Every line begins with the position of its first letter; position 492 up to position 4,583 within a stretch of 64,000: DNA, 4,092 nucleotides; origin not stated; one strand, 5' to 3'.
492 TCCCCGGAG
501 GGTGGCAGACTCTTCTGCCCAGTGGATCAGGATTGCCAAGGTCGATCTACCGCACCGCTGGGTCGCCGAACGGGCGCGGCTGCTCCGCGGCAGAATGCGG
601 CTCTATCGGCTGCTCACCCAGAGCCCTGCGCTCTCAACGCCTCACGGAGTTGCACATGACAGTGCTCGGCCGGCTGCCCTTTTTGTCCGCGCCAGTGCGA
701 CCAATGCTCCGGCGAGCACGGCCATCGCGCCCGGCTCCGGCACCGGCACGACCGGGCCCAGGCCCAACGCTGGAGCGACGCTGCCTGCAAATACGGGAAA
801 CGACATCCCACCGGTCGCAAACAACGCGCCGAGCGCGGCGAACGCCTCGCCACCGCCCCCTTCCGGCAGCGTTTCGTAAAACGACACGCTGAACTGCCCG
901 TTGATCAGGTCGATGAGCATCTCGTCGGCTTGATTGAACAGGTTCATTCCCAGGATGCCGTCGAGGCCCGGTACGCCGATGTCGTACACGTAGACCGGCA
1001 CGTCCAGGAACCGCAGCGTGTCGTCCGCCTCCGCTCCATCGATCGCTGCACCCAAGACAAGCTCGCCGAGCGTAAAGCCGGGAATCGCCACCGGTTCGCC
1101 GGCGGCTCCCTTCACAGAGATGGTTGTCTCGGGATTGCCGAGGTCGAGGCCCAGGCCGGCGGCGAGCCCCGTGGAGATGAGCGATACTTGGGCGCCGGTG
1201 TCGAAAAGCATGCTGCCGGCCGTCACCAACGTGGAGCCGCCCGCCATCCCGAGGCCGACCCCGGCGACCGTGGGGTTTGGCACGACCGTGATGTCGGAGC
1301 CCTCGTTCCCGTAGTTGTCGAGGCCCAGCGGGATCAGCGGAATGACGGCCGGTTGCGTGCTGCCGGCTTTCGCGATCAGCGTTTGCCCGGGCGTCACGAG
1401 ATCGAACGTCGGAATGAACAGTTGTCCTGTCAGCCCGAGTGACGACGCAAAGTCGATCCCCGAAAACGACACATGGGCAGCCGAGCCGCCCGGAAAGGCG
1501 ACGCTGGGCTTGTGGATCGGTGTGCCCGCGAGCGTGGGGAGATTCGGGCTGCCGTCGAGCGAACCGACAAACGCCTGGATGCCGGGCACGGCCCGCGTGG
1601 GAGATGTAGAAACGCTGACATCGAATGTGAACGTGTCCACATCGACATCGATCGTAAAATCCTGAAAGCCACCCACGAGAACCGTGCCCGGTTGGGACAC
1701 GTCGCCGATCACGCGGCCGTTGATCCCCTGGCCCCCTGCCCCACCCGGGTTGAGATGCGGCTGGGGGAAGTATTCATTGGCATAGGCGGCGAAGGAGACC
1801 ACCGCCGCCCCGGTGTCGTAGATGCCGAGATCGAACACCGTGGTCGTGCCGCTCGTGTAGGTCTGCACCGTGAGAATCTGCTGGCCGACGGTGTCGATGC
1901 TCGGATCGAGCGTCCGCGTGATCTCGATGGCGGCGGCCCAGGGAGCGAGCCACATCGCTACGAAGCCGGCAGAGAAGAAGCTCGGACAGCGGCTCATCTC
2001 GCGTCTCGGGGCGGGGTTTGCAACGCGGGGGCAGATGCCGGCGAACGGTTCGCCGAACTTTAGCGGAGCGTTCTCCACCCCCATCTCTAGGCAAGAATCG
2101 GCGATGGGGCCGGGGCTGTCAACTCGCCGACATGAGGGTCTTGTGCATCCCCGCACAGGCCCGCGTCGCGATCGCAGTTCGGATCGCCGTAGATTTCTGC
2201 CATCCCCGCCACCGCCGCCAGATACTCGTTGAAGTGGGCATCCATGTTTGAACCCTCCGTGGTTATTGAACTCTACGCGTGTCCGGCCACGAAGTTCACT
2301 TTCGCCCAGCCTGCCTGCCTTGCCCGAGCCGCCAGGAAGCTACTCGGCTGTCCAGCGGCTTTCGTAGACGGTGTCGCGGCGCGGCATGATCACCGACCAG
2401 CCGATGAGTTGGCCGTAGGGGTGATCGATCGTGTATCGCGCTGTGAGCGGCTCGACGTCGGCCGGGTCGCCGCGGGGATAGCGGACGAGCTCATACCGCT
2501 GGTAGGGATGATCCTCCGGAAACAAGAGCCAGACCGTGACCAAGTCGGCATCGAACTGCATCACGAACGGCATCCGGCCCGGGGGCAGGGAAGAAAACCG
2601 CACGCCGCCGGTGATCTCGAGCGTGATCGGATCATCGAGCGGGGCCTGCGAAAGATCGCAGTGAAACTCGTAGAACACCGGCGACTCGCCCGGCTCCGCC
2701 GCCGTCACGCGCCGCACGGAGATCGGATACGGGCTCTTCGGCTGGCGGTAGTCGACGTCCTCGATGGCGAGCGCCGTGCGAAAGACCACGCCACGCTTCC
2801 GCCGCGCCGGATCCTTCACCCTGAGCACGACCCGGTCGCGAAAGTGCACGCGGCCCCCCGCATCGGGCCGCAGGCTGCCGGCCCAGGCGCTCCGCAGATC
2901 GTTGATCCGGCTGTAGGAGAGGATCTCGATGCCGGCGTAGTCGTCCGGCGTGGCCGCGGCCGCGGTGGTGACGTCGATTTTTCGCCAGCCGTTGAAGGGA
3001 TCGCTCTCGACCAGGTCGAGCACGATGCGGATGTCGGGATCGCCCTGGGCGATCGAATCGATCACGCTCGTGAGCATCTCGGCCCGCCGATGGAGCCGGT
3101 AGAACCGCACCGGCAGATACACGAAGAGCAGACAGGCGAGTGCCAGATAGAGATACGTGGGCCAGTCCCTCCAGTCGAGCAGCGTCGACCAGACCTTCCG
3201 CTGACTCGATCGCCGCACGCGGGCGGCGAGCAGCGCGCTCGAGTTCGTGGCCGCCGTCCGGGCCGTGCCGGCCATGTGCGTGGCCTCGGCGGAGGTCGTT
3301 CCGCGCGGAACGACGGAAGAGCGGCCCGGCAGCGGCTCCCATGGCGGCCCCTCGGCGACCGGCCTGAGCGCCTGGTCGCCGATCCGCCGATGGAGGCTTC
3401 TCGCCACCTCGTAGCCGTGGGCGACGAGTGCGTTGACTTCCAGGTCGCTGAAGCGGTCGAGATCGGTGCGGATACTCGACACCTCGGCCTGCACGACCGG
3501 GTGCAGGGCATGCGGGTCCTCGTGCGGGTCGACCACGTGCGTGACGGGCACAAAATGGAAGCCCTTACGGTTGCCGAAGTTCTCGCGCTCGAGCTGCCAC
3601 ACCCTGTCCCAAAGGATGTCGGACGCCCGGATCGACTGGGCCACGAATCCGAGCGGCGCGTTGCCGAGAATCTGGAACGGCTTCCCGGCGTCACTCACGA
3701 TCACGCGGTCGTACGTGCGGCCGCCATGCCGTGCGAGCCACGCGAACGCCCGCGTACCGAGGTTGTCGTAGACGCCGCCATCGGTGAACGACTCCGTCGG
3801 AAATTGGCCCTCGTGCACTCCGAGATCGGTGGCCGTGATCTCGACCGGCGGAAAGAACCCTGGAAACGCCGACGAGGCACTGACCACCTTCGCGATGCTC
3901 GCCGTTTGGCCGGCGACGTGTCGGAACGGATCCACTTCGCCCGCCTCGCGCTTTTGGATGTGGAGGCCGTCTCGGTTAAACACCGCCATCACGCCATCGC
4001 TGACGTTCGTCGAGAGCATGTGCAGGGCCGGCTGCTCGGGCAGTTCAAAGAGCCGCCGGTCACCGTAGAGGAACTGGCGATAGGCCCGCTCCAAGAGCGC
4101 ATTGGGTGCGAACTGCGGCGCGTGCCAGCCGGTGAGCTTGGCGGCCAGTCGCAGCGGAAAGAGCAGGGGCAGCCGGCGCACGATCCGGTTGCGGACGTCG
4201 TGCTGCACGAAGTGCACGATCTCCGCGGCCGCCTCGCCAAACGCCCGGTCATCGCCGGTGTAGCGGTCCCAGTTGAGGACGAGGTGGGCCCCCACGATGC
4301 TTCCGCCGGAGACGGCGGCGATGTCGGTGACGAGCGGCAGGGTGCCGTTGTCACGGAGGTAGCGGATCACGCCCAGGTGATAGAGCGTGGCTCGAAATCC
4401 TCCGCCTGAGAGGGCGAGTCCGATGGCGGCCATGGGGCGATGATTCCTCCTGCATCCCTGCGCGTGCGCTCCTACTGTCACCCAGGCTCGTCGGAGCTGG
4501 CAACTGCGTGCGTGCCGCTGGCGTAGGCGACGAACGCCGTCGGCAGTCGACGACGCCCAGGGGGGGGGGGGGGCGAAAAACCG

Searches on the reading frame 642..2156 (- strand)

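Call 8: search_protein_families(library=pfam, proteins=[window:642-2156:-])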
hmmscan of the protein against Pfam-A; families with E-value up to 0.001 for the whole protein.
window:642-2156:- (504 aa): 2 families
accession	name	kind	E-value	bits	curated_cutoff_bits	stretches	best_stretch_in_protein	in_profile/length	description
PF13650.11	Asp_protease_2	-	2.9e-10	41.2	24.3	1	314-405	10-89/90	Aspartyl protease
PF13975.11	gag-asp_proteas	-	1.7e-07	32.1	28.2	1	315-408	11-91/92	gag-polyprotein putative aspartyl protease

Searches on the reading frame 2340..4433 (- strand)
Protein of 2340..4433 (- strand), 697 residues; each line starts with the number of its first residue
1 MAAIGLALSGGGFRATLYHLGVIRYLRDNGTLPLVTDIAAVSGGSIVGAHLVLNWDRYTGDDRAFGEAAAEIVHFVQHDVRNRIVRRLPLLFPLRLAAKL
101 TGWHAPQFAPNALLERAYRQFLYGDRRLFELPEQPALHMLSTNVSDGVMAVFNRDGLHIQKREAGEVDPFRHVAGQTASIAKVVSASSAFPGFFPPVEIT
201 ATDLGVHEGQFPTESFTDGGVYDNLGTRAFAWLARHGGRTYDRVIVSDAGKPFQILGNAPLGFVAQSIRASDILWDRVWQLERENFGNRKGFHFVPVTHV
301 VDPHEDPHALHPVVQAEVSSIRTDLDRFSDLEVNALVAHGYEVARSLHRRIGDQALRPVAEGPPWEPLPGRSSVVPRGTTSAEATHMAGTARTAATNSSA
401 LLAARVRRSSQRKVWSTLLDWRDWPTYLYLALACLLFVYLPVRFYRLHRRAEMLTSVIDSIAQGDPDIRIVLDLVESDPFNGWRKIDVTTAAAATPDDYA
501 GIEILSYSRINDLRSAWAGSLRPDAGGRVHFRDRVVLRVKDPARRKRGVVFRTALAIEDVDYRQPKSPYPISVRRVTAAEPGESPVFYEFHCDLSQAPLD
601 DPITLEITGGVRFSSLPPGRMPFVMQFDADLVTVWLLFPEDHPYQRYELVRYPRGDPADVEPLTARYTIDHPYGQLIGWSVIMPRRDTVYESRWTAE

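Call 8: search_protein_families(library=pfam, proteins=[window:2340-4433:-])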
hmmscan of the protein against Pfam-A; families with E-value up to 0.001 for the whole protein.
window:2340-4433:- (697 aa): 1 family
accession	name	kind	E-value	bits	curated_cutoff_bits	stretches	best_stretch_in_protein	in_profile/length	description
PF01734.28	Patatin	-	2.4e-19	70.7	27.7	1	6-230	1-190/191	Patatin-like phospholipase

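Call 10: find_encoding_contigs(protein=window:2340-4433:-, flank=6000, max_places=10)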
Protein window:2340-4433:- (697 aa): 3 contigs read that carry it; 3 places shown.
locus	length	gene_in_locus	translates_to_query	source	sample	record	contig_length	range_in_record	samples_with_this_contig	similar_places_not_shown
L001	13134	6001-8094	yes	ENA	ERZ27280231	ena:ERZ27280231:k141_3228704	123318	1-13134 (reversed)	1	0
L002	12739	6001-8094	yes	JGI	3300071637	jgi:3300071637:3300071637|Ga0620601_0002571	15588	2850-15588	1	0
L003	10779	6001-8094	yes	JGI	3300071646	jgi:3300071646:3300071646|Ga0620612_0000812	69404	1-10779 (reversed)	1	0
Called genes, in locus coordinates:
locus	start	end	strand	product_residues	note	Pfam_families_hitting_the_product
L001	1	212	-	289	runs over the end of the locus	PF00140:Sigma70_r1_2, PF04542:Sigma70_r2, PF04539:Sigma70_r3 (weak), PF04545:Sigma70_r4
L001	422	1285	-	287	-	PF00149:Metallophos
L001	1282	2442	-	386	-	PF00135:COesterase (weak), PF20434:BD-FAE, PF07859:Abhydrolase_3, PF00326:Peptidase_S9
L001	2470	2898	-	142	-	PF20159:YidB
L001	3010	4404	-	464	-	PF00072:Response_reg, PF00158:Sigma54_activat, PF14532:Sigma54_activ_2, PF07728:AAA_5, PF25601:AAA_lid_14, PF02954:HTH_8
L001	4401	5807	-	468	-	PF00672:HAMP, PF02518:HATPase_c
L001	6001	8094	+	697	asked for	PF01734:Patatin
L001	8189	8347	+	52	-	-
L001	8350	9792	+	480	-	PF13650:Asp_protease_2, PF13975:gag-asp_proteas (weak)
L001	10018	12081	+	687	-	PF08534:Redoxin (weak), PF00578:AhpC-TSA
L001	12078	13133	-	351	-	?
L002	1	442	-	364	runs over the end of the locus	PF00140:Sigma70_r1_2, PF04542:Sigma70_r2, PF04539:Sigma70_r3 (weak), PF04545:Sigma70_r4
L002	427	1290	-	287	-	PF00149:Metallophos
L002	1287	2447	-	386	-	PF00135:COesterase (weak), PF20434:BD-FAE, PF07859:Abhydrolase_3, PF00326:Peptidase_S9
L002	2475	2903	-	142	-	PF20159:YidB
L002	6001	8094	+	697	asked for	PF01734:Patatin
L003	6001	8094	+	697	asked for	PF01734:Patatin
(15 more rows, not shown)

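Call 20: find_homologous_proteins(query=window:2340-4433:-, max_evalue=1e-10)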
Query window:2340-4433:- (697 aa): 5922 proteins with E <= 1e-10 among 8000 candidates; the best 120 are listed.
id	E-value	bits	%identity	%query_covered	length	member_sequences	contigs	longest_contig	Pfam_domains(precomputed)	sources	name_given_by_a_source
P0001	0.0e+0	1545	96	100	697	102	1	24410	PF01734.28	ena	-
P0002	0.0e+0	1429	88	100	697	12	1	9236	PF01734.28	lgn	-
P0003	0.0e+0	1384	86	100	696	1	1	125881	PF01734.28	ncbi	-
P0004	0.0e+0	1364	85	100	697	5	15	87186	PF01734.28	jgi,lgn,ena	jgi:predicted acylesterase/phospholipase RssA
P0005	0.0e+0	1353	84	100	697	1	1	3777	PF01734.28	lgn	-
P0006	0.0e+0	1288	79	100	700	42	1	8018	PF01734.28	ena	-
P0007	0.0e+0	1281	79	100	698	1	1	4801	PF01734.28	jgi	jgi:predicted acylesterase/phospholipase RssA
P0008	0.0e+0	1278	79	100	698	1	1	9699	PF01734.28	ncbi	ncbi:MAG: patatin-like phospholipase family protein [Pirellulales bacterium]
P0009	0.0e+0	1263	79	100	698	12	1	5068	PF01734.28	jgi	jgi:predicted acylesterase/phospholipase RssA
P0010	0.0e+0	1254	77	100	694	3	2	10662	PF01734.28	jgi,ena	jgi:predicted acylesterase/phospholipase RssA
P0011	0.0e+0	1253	78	100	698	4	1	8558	PF01734.28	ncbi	-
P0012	0.0e+0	1251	78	100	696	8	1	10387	PF01734.28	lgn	-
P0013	0.0e+0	1238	77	100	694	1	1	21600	PF01734.28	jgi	jgi:predicted acylesterase/phospholipase RssA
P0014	0.0e+0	1238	77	100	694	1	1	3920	PF01734.28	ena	-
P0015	0.0e+0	1238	77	100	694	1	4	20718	PF01734.28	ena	-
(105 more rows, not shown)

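Call 21: find_encoding_contigs(protein=P0001, flank=3000, max_places=10)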
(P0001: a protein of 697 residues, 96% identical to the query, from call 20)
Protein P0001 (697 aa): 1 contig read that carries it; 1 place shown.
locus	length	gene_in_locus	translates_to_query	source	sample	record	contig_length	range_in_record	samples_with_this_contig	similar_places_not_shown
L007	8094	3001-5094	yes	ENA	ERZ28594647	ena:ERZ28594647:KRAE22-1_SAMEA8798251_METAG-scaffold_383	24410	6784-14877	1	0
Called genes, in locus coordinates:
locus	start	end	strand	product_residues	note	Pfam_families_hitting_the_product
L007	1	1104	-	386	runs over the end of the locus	PF00135:COesterase (weak), PF20434:BD-FAE, PF07859:Abhydrolase_3, PF00326:Peptidase_S9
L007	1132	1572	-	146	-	PF20159:YidB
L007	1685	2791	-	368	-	PF07963:N_methyl, PF07596:SBP_bac_10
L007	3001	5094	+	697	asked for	PF01734:Patatin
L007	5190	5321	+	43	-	-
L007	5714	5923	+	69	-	PF21748:UPF0150 (weak), PF15919:HicB_lk_antitox (weak)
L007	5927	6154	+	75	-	PF07927:HicA_toxin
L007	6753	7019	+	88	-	PF10387:DUF2442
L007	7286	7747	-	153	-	PF13581:HATPase_c_2, PF02518:HATPase_c (weak)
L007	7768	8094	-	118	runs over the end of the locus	PF01740:STAS, PF13466:STAS_2 (weak)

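Call 22: find_encoding_contigs(protein=P0004, flank=3000, max_places=10)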
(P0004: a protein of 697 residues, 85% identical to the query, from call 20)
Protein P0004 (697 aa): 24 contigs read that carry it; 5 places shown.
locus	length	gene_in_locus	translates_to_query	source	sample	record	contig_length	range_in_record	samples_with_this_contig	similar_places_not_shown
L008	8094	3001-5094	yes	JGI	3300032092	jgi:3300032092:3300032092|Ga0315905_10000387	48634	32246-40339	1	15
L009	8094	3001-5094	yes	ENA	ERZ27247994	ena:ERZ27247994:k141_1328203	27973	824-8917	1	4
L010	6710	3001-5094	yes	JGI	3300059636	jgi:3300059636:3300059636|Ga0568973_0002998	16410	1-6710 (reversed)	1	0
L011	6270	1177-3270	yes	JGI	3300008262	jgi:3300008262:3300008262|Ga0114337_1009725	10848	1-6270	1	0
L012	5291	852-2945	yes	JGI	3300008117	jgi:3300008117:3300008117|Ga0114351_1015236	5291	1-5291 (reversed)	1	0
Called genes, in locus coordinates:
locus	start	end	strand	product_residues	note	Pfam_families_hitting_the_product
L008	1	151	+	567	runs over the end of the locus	PF03050:DDE_Tnp_IS66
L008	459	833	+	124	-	-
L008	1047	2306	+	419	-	PF00890:FAD_binding_2 (faint), PF01266:DAO (faint), PF01494:FAD_binding_3, PF04820:Trp_halogenase (weak), PF05834:Lycopene_cycl (faint), PF12831:FAD_oxidored, PF04820:Trp_halogenase, PF00732:GMC_oxred_N (weak), +1 more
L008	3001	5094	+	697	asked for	PF01734:Patatin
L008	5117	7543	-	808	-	PF02463:SMC_N, PF13476:AAA_23, PF13514:AAA_27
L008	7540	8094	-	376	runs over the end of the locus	PF00149:Metallophos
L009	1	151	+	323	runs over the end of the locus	?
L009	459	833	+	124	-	-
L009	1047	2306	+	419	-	PF00890:FAD_binding_2 (faint), PF01266:DAO (faint), PF01494:FAD_binding_3, PF04820:Trp_halogenase (weak), PF05834:Lycopene_cycl (faint), PF12831:FAD_oxidored, PF04820:Trp_halogenase, PF00732:GMC_oxred_N (weak), +1 more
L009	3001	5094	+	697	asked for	PF01734:Patatin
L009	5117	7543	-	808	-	PF02463:SMC_N, PF13476:AAA_23, PF13514:AAA_27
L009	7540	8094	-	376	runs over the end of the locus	PF00149:Metallophos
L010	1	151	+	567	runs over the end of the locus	PF03050:DDE_Tnp_IS66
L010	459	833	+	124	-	-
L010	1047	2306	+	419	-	PF00890:FAD_binding_2 (faint), PF01266:DAO (faint), PF01494:FAD_binding_3, PF04820:Trp_halogenase (weak), PF05834:Lycopene_cycl (faint), PF12831:FAD_oxidored, PF04820:Trp_halogenase, PF00732:GMC_oxred_N (weak), +1 more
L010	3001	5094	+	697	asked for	PF01734:Patatin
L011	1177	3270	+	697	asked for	PF01734:Patatin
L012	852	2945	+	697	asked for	PF01734:Patatin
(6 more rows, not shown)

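Call 23: find_encoding_contigs(protein=P0003, flank=3000, max_places=10)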
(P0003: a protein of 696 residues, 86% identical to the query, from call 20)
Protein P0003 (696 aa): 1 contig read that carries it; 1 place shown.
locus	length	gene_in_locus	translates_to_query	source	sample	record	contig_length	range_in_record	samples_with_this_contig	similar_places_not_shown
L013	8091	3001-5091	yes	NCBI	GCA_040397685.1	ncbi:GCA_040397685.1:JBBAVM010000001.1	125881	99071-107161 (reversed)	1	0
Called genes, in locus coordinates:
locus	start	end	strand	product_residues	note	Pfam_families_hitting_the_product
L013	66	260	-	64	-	-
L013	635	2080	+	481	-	-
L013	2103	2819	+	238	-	PF02146:SIR2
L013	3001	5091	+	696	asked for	PF01734:Patatin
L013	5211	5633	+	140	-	-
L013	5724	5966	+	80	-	-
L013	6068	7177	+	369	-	PF00724:Oxidored_FMN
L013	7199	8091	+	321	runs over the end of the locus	-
